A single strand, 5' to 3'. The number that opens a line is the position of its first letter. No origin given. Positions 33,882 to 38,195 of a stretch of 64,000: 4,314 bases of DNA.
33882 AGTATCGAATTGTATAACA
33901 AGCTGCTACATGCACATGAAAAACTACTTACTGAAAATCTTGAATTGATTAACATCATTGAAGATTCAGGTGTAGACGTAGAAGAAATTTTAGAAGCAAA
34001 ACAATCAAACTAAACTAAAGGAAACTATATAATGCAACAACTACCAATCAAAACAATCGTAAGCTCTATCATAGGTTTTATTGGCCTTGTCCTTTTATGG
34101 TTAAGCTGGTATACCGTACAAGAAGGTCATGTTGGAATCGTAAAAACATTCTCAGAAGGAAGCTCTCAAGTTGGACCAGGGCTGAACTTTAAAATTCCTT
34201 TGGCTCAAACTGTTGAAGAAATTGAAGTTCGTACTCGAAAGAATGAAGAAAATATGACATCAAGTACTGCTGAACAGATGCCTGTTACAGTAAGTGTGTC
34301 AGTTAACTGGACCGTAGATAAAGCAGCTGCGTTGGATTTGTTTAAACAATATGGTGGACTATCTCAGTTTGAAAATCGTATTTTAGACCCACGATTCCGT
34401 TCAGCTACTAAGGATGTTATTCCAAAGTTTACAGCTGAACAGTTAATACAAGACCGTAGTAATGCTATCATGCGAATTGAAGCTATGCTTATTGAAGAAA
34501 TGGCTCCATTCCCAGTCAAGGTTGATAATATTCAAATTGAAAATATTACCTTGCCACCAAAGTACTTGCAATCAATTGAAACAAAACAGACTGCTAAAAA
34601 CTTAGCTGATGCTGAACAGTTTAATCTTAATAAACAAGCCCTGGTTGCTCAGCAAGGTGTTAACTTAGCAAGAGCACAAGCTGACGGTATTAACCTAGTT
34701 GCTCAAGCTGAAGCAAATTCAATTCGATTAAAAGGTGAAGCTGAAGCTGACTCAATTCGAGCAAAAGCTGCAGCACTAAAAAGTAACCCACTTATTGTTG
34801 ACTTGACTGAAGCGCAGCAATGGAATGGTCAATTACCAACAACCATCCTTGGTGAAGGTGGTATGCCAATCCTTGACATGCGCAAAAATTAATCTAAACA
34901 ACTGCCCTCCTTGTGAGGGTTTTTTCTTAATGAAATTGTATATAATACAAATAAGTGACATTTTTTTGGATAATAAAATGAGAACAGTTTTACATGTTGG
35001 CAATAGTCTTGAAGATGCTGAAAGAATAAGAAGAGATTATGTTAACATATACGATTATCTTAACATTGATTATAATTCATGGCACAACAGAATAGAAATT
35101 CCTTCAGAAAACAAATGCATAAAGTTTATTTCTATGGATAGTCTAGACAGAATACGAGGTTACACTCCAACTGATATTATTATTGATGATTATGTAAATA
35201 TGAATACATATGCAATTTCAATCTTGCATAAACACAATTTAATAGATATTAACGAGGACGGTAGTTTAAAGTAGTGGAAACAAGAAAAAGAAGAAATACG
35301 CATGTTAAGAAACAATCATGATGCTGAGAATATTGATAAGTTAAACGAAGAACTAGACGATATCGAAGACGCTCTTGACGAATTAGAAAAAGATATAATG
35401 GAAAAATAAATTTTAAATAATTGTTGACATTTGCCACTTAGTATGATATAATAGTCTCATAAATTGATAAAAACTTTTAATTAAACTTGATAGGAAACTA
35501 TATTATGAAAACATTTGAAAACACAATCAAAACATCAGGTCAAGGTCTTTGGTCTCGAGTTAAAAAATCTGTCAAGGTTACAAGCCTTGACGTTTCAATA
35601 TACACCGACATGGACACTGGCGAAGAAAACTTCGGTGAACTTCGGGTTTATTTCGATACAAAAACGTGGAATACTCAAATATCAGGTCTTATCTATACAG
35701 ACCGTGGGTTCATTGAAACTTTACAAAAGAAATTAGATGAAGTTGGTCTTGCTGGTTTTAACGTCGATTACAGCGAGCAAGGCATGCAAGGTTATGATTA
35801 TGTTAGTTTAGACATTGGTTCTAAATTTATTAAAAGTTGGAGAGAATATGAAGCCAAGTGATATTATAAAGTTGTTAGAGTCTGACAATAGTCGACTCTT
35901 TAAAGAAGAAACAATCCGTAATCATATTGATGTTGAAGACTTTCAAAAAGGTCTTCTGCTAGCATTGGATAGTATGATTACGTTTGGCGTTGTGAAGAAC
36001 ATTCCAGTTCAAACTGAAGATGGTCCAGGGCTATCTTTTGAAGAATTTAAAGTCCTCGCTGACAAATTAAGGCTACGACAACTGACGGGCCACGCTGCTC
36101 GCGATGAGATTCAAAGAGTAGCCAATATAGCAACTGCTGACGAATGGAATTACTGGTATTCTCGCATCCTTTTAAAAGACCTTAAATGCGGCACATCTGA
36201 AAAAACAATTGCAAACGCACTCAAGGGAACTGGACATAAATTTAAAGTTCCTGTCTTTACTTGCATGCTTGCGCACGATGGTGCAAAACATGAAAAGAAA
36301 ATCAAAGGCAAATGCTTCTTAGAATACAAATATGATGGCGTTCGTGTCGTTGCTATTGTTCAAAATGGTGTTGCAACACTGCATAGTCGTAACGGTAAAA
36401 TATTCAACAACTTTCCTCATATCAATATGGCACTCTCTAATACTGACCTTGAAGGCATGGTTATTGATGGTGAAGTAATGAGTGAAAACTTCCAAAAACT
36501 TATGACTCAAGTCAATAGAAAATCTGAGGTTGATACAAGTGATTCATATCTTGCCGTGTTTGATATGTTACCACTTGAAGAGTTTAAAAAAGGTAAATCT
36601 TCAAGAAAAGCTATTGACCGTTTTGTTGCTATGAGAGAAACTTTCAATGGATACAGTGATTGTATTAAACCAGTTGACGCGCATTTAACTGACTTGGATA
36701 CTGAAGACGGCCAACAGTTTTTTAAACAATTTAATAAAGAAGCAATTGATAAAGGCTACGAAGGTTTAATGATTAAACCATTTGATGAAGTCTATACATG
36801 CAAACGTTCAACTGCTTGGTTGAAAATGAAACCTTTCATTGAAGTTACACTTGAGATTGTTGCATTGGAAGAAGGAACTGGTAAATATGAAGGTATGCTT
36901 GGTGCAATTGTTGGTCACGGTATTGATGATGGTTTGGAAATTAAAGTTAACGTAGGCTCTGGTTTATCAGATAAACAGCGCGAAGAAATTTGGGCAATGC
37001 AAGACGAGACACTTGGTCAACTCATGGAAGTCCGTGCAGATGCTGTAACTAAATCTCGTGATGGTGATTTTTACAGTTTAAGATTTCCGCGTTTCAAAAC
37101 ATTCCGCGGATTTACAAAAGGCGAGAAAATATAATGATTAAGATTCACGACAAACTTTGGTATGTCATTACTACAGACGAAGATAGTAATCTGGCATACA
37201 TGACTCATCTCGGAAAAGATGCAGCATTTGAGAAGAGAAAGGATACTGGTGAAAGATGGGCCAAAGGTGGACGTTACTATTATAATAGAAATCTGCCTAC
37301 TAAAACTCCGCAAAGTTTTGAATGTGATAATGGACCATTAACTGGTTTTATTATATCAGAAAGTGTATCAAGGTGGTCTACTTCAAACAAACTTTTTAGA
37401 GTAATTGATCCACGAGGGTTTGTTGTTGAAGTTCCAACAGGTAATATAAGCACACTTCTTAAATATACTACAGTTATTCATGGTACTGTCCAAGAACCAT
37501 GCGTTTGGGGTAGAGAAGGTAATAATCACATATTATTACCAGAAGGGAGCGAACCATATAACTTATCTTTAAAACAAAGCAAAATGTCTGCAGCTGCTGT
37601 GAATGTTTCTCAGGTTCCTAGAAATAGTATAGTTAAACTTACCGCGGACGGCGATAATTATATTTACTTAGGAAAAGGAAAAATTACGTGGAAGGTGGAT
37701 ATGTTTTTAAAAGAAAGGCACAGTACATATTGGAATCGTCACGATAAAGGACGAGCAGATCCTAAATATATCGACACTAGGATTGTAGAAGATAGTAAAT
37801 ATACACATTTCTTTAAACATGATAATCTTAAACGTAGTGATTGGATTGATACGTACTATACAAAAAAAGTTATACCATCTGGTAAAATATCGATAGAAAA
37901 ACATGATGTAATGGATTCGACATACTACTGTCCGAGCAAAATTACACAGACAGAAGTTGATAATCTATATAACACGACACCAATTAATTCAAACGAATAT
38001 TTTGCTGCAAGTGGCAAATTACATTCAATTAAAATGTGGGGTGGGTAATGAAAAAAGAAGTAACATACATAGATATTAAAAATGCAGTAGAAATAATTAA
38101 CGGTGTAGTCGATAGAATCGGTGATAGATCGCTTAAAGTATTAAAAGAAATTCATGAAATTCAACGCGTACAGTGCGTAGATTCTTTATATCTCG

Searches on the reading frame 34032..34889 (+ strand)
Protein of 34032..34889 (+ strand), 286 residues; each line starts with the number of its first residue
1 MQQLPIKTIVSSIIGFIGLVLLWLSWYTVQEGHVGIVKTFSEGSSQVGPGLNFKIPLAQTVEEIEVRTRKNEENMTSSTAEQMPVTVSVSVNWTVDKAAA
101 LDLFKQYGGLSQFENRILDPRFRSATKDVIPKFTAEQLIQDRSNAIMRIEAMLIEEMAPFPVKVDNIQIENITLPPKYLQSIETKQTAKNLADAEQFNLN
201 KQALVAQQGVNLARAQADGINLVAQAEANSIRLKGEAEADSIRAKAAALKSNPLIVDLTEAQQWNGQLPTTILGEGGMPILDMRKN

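Call 75: search_protein_families(library=phrogs, proteins=[window:34032-34889:+], max_evalue=0.001)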
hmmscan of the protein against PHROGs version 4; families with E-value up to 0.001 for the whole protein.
window:34032-34889:+ (286 aa): 2 families
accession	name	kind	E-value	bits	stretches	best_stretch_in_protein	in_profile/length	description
phrog_200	-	other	3.3e-59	201.9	1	7-285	82-361/379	lipoprotein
phrog_38808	-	unknown function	2.9e-14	54.1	1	222-273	6-57/68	-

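Call 76: search_protein_families(library=pfam, proteins=[window:34032-34889:+], max_evalue=0.001)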
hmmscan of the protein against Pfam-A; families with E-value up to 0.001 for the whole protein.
window:34032-34889:+ (286 aa): 1 family
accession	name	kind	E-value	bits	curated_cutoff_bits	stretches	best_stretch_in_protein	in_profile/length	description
PF01145.31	Band_7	-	1.9e-33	116.4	23.6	1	28-203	2-176/176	SPFH domain / Band 7 family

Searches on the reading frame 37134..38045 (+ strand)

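Call 75: search_protein_families(library=phrogs, proteins=[window:37134-38045:+], max_evalue=0.001)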
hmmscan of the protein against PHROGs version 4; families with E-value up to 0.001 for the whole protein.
window:37134-38045:+ (304 aa): 5 families
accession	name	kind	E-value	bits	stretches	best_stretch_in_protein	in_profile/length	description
phrog_6266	-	unknown function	8.2e-50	171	1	1-247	2-252/328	-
phrog_30990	-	unknown function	2.1e-24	87.4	1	16-185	23-199/282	-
phrog_2475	-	unknown function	1.9e-12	48.3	1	54-230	54-204/383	-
phrog_14061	-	unknown function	4.1e-11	43.6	1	30-125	32-115/402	-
phrog_38001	-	unknown function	3e-06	27.2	1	28-119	31-120/399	-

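Call 76: search_protein_families(library=pfam, proteins=[window:37134-38045:+], max_evalue=0.001)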
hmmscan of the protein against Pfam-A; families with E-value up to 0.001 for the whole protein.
window:37134-38045:+ (304 aa): 0 families
